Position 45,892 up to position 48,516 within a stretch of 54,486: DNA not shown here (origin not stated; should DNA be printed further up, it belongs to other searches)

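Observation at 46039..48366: One ORF joins a receiver-like/AraC DNA-binding module to a complete PBP4 (DacB) domain through a single TM helix: candidate membrane-tethered cell-wall or beta-lactam-sensing transcription factor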

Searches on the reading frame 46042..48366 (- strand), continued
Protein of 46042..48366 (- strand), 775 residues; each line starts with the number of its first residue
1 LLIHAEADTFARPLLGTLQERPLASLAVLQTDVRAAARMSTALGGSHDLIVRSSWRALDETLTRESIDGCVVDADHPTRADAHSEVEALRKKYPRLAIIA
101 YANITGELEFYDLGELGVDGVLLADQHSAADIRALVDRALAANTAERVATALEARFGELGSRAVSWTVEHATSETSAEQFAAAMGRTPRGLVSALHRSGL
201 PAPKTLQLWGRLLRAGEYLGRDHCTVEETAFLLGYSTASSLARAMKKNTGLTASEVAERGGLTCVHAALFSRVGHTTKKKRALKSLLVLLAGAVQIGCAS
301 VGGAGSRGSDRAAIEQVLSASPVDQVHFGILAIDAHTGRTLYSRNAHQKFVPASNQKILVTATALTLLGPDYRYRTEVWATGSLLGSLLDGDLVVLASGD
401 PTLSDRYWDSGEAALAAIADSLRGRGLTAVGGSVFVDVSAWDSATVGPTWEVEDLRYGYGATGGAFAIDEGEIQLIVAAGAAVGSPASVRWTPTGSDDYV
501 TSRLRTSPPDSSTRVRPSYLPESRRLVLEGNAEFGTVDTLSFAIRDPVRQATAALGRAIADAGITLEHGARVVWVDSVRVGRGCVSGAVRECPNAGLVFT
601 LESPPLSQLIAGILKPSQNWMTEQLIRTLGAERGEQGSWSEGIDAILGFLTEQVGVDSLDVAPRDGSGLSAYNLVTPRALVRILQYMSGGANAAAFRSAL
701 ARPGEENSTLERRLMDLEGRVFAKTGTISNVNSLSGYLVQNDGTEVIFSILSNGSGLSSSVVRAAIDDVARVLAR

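Call 21: find_encoding_contigs(protein=P0095, flank=5000, max_places=2)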
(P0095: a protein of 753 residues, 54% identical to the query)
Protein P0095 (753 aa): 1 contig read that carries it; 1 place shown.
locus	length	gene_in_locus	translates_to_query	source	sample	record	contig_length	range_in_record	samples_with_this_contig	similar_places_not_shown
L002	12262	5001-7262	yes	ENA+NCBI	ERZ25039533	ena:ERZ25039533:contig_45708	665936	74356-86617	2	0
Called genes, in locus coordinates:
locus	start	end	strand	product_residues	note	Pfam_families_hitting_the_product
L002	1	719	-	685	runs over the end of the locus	PF22745:Nlig-Ia, PF01653:DNA_ligase_aden, PF03120:OB_DNA_ligase, PF12826:HHH_2, PF14520:HHH_5 (weak), PF00633:HHH, PF00533:BRCT (weak)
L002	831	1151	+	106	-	-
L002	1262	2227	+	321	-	PF01699:Na_Ca_ex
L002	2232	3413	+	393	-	PF00266:Aminotran_5, PF01041:DegT_DnrJ_EryC1 (faint)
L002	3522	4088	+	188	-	PF07638:Sigma70_ECF (faint), PF04542:Sigma70_r2, PF08281:Sigma70_r4_2, PF04545:Sigma70_r4 (weak)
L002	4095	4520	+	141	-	-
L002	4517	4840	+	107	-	PF01906:YbjQ_1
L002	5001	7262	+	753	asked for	PF12833:HTH_18, PF02113:Peptidase_S13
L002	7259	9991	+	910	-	PF04389:Peptidase_M28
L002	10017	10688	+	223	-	-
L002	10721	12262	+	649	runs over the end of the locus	PF01011:PQQ, PF13360:PQQ_2 (weak), PF07774:EMC1_C (faint), PF13360:PQQ_2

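Call 22: find_encoding_contigs(protein=P0046, flank=5000, max_places=2)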
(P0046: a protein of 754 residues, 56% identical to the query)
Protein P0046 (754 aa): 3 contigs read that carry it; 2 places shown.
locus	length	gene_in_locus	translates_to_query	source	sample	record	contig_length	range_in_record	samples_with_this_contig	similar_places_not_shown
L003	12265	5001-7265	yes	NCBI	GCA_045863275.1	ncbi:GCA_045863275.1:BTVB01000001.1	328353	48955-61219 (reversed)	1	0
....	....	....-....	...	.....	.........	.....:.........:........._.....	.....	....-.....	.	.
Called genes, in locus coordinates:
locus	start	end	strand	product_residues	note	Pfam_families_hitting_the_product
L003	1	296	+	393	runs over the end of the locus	PF00266:Aminotran_5, PF01041:DegT_DnrJ_EryC1 (faint)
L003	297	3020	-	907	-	PF12704:MacB_PCD, PF02687:FtsX, PF12704:MacB_PCD, PF02687:FtsX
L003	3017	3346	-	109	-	PF03551:PadR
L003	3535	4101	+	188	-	PF04542:Sigma70_r2, PF08281:Sigma70_r4_2, PF04545:Sigma70_r4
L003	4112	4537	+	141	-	-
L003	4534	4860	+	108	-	PF01906:YbjQ_1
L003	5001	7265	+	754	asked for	PF12833:HTH_18, PF02113:Peptidase_S13, PF13354:Beta-lactamase2 (faint)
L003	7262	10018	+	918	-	PF01546:Peptidase_M20 (faint), PF04389:Peptidase_M28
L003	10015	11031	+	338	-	-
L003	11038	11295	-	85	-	PF13490:zf-HC2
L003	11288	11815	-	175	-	PF04542:Sigma70_r2, PF07638:Sigma70_ECF (weak), PF08281:Sigma70_r4_2, PF04545:Sigma70_r4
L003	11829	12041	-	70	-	PF11127:YgaP-like_TM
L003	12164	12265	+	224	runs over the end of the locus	-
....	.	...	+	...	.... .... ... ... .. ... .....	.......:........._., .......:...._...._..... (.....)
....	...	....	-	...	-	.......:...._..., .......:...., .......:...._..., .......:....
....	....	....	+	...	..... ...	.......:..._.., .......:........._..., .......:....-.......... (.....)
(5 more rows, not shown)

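Call 35: find_related_loci(query=A2, collection=genome_contigs, flank=6000)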
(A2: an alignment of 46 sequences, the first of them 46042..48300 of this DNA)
Query A2 (753 aa) in genome_contigs; peptide patterns used: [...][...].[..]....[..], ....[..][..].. (x = any residue, [..] = any of these).
233 stretches matched a pattern; 172 encode a relative of the query (tblastn E <= 1e-3); the best 80 are kept; 80 distinct loci.
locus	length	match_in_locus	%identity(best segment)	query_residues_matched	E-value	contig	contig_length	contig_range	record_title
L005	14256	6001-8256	79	1-753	0e+0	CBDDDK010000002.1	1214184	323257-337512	MAG: Longimicrobiales bacterium isolate d6bf1850-4cd7-453d-9a48-8c1bda8f1438 genome assembly, contig: contig_2, whole ge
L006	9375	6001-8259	78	1-753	0e+0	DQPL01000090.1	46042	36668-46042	MAG TPA_asm: Gemmatimonadetes bacterium isolate SZUA-1190 k95_228228, whole genome shotgun sequence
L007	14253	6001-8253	58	1-753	0e+0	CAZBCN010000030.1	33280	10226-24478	MAG TPA_asm: uncultured Gemmatimonas sp. isolate SRP287453_co1_83 genome assembly, contig: NODE_2161_length_33280_cov_10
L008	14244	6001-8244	58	1-751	0e+0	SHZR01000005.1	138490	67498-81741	MAG: Gemmatimonadetes bacterium isolate Baikal-deep-G153 BACOMB-C239, whole genome shotgun sequence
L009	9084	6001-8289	57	1-753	0e+0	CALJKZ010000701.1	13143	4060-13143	MAG TPA_asm: uncultured Gemmatimonadales bacterium isolate SRR7515930_bin.34_CONCOCT_v1.1_MAG genome assembly, contig: E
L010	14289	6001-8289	57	1-753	0e+0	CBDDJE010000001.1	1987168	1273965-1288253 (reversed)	MAG: Longimicrobiales bacterium isolate 6353df98-31e2-49de-988c-97e44199e14f genome assembly, contig: contig_1, whole ge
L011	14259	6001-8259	59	1-753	0e+0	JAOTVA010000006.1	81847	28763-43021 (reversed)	MAG: Gemmatimonadota bacterium isolate 13_May_SF_Bin31 13_May_SF_Bin31_scaffold_127_c1, whole genome shotgun sequence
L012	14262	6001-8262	57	1-753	0e+0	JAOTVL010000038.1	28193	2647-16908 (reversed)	MAG: Gemmatimonadota bacterium isolate 13_May_SF_Bin45 13_May_SF_Bin45_scaffold_1015_c1, whole genome shotgun sequence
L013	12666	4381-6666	55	1-753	0e+0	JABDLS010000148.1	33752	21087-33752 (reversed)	MAG: Gemmatimonadetes bacterium isolate SS_bin_81 k127_1357937, whole genome shotgun sequence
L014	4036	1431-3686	58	1-753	0e+0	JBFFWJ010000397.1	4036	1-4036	MAG: Longimicrobiales bacterium isolate Mix_mud24.2022.10.3 k141_2433520_length_4036_cov_15.0000, whole genome shotgun s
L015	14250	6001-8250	55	1-751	0e+0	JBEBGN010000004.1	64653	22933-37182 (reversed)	MAG: Longimicrobiales bacterium isolate ASF_23 NODE_145_length_64653_cov_14.152973, whole genome shotgun sequence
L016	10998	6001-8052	66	1-753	0e+0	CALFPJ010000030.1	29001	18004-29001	MAG TPA_asm: uncultured Gemmatimonadales bacterium isolate ERR2206786_bin.104_CONCOCT_v1.1_MAG genome assembly, contig:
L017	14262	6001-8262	56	1-752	0e+0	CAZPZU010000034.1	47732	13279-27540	MAG TPA_asm: uncultured Gemmatimonadaceae bacterium isolate SRP214966_co3_109 genome assembly, contig: NODE_580_length_4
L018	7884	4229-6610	54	1-752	0e+0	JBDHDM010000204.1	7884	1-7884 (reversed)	MAG: Gemmatimonadota bacterium isolate M8-32_Bin_247 M8-32_Bin_247_scaffold_38483, whole genome shotgun sequence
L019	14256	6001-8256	56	1-753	0e+0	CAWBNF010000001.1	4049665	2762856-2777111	MAG: uncultured Gemmatimonadaceae bacterium isolate MFD05684.bin.2.236 genome assembly, contig: contig_14137, whole geno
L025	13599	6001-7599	68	220-753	0e+0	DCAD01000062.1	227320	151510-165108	MAG TPA_asm: Gemmatimonadales bacterium UBA1142 UBA1142_contig_1781, whole genome shotgun sequence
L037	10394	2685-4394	58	175-753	0e+0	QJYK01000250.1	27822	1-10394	MAG: Gemmatimonadetes bacterium isolate SZUA-318 scaffold_2164, whole genome shotgun sequence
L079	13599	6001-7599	56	208-752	0e+0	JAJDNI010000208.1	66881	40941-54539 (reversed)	MAG: Gemmatimonadetes bacterium isolate ALJrbin.25 k141_423892, whole genome shotgun sequence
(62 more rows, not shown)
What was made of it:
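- L025, L037 and L079 retain HTH remnants (call 35).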

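Call 65: predict_structure(alignment_id=A2)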
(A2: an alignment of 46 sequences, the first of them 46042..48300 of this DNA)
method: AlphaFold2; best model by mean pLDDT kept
length: 753 residues; sequences in the alignment: 46
mean_pLDDT: 86.7   pTM: 0.62
mean pLDDT of the five models: 86.7, 84.3, 82.9, 82.2, 76.5
residues with pLDDT >= 90: 442; 70-90: 243; 50-70: 28; < 50: 40
segments of 3 or more residues with pLDDT < 50: 252-286, 421-423
pLDDT, mean of each block of 10 residues (from residue 1): 89 85 87 92 91 92 95 94 85 92 86 91 90 92 94 89 93 93 95 86 85 89 94 89 88 38 38 35 53 94 95 95 95 94 97 94 94 88 89 95 96 82 50 56 74 92 93 88 87 80 87 89 83 94 93 86 92 94 95 85 88 82 95 95 80 96 96 95 88 94 87 94 95 84 96 91
secondary structure, 60 per line:
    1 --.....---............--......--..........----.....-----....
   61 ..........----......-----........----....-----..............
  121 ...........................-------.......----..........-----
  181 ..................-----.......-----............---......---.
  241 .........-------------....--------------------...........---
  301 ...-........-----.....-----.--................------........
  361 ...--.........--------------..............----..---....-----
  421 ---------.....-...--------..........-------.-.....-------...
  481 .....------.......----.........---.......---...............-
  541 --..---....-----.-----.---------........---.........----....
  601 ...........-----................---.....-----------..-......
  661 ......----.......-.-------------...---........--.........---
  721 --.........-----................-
elements in order (helices of 4 or more, strands of 3 or more residues): E3-7 H11-21 E25-30 H33-42 E47-51 H57-70 E75-80 H86-93 E98-101 H107-147 H155-161 H166-175 H181-198 H204-210 H216-227 H231-236 H240-249 H263-266 H287-297 E305-312 E318-322 H331-346 E353-363 E366-374 H389-402 E412-415 H430-434 E450-456 E466-470 E478-485 E492-498 E503-511 E515-521 H525-539 E548-551 E573-580 H584-592 H597-611 H617-632 H655-666 H671-677 E699-706 E709-717 E723-731 H737-752
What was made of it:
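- The full-length AF2 model shows two confident modules joined by a 35-residue segment with pLDDT <50 (call 65). The junction has pLDDT <50 in the full-length model (call 65).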

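Call 67: fold_search(model_id=the predicted structure, library=pdb)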
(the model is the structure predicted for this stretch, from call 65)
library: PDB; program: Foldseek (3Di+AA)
matches with E <= 10: 1808; with E <= 0.001: 343
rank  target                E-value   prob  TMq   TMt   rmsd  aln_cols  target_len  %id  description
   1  1w79_B                1.6e-34  1.00  0.55  0.87   2.8       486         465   28  Crystal structure of the DD-transpeptidase-carboxypeptidase from Actinomadura R39 (released 2005-06-28)
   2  1w5d                  2.5e-34  1.00  0.55  0.88   2.6       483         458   26  Crystal structure of PBP4a from Bacillus subtilis (released 2005-12-07)
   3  1w79_A                2.8e-34  1.00  0.55  0.88   2.7       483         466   28  Crystal structure of the DD-transpeptidase-carboxypeptidase from Actinomadura R39 (released 2005-06-28)
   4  2ex2                  1.7e-31  1.00  0.52  0.82   4.1       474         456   24  Crystal structure of penicillin binding protein 4 (dacB) from Escherichia coli (released 2006-06-13)
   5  2ex6                  3.6e-31  1.00  0.50  0.81   3.9       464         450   24  Crystal structure of penicillin binding protein 4 (dacB) from Escherichia coli, complexed with ampicillin (released 2006-06-13)
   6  4b4z_D                5.4e-31  1.00  0.54  0.86   2.8       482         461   28  Crystal structure of a complex between Actinomadura R39 DD-peptidase and a sulfonamide boronate inhibitor (released 2013-08-21)
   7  2exb                  5.7e-31  1.00  0.51  0.83   3.6       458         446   25  Crystal structure of penicillin binding protein 4 (dacB) from Escherichia coli, complexed with FLOMOX (released 2006-06-13)
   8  2ex9                  7.0e-31  1.00  0.50  0.82   3.8       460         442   25  Crystal structure of penicillin binding protein 4 (dacB) from Escherichia coli, complexed with penicillin-V (released 2006-06-13)
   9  2exa                  1.1e-30  1.00  0.51  0.84   3.6       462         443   24  Crystal structure of penicillin binding protein 4 (dacB) from Escherichia coli, complexed with FAROM (released 2006-06-13)
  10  3a3d_A                2.6e-30  1.00  0.52  0.84   3.7       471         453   22  Crystal structure of penicillin binding protein 4 (dacB) from Haemophilus influenzae (released 2009-12-22)
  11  3a3e_B                1.3e-25  1.00  0.48  0.79   4.2       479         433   20  Crystal structure of penicillin binding protein 4 (dacB) from Haemophilus influenzae, complexed with novel beta-lactam (released 2009-12-22)
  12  3a3e_A                1.0e-24  1.00  0.50  0.83   3.8       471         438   21  Crystal structure of penicillin binding protein 4 (dacB) from Haemophilus influenzae, complexed with novel beta-lactam (released 2009-12-22)
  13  5cer_K                2.8e-12  1.00  0.34  0.62   8.7       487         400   16  Bd0816 Predatory Endopeptidase from Bdellovibrio bacteriovorus in complex with immunity protein Bd3460 (released 2015-12-09)
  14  5cer_A                4.2e-12  1.00  0.35  0.62   8.5       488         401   16  Bd0816 Predatory Endopeptidase from Bdellovibrio bacteriovorus in complex with immunity protein Bd3460 (released 2015-12-09)
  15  5cer_G                1.0e-11  1.00  0.35  0.62   8.5       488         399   16  Bd0816 Predatory Endopeptidase from Bdellovibrio bacteriovorus in complex with immunity protein Bd3460 (released 2015-12-09)
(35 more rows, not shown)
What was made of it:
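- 46045..47433 (-): PBP4 / peptidase S13 DD-carboxypeptidase-endopeptidase domain, residues 312-774. It is preceded by a Gly-rich tether (299-311). Foldseek TM is 0.82-0.88 to R39, PBP4a and E. coli PBP4 (call 67).
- On Peptidase S13 / PBP4 (DacB): The AF2 model matches 1w79, 1w5d and 2ex2 at TM 0.82-0.88 over 460-486 columns (calls 65, 67).
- Closest known: PBP4 / DacB-type class C low-molecular-mass penicillin-binding proteins. Same: The full three-domain fold is present (TM 0.82-0.88, call 67).
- TM is 0.82-0.88 to solved PBP4-type enzymes (call 67).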
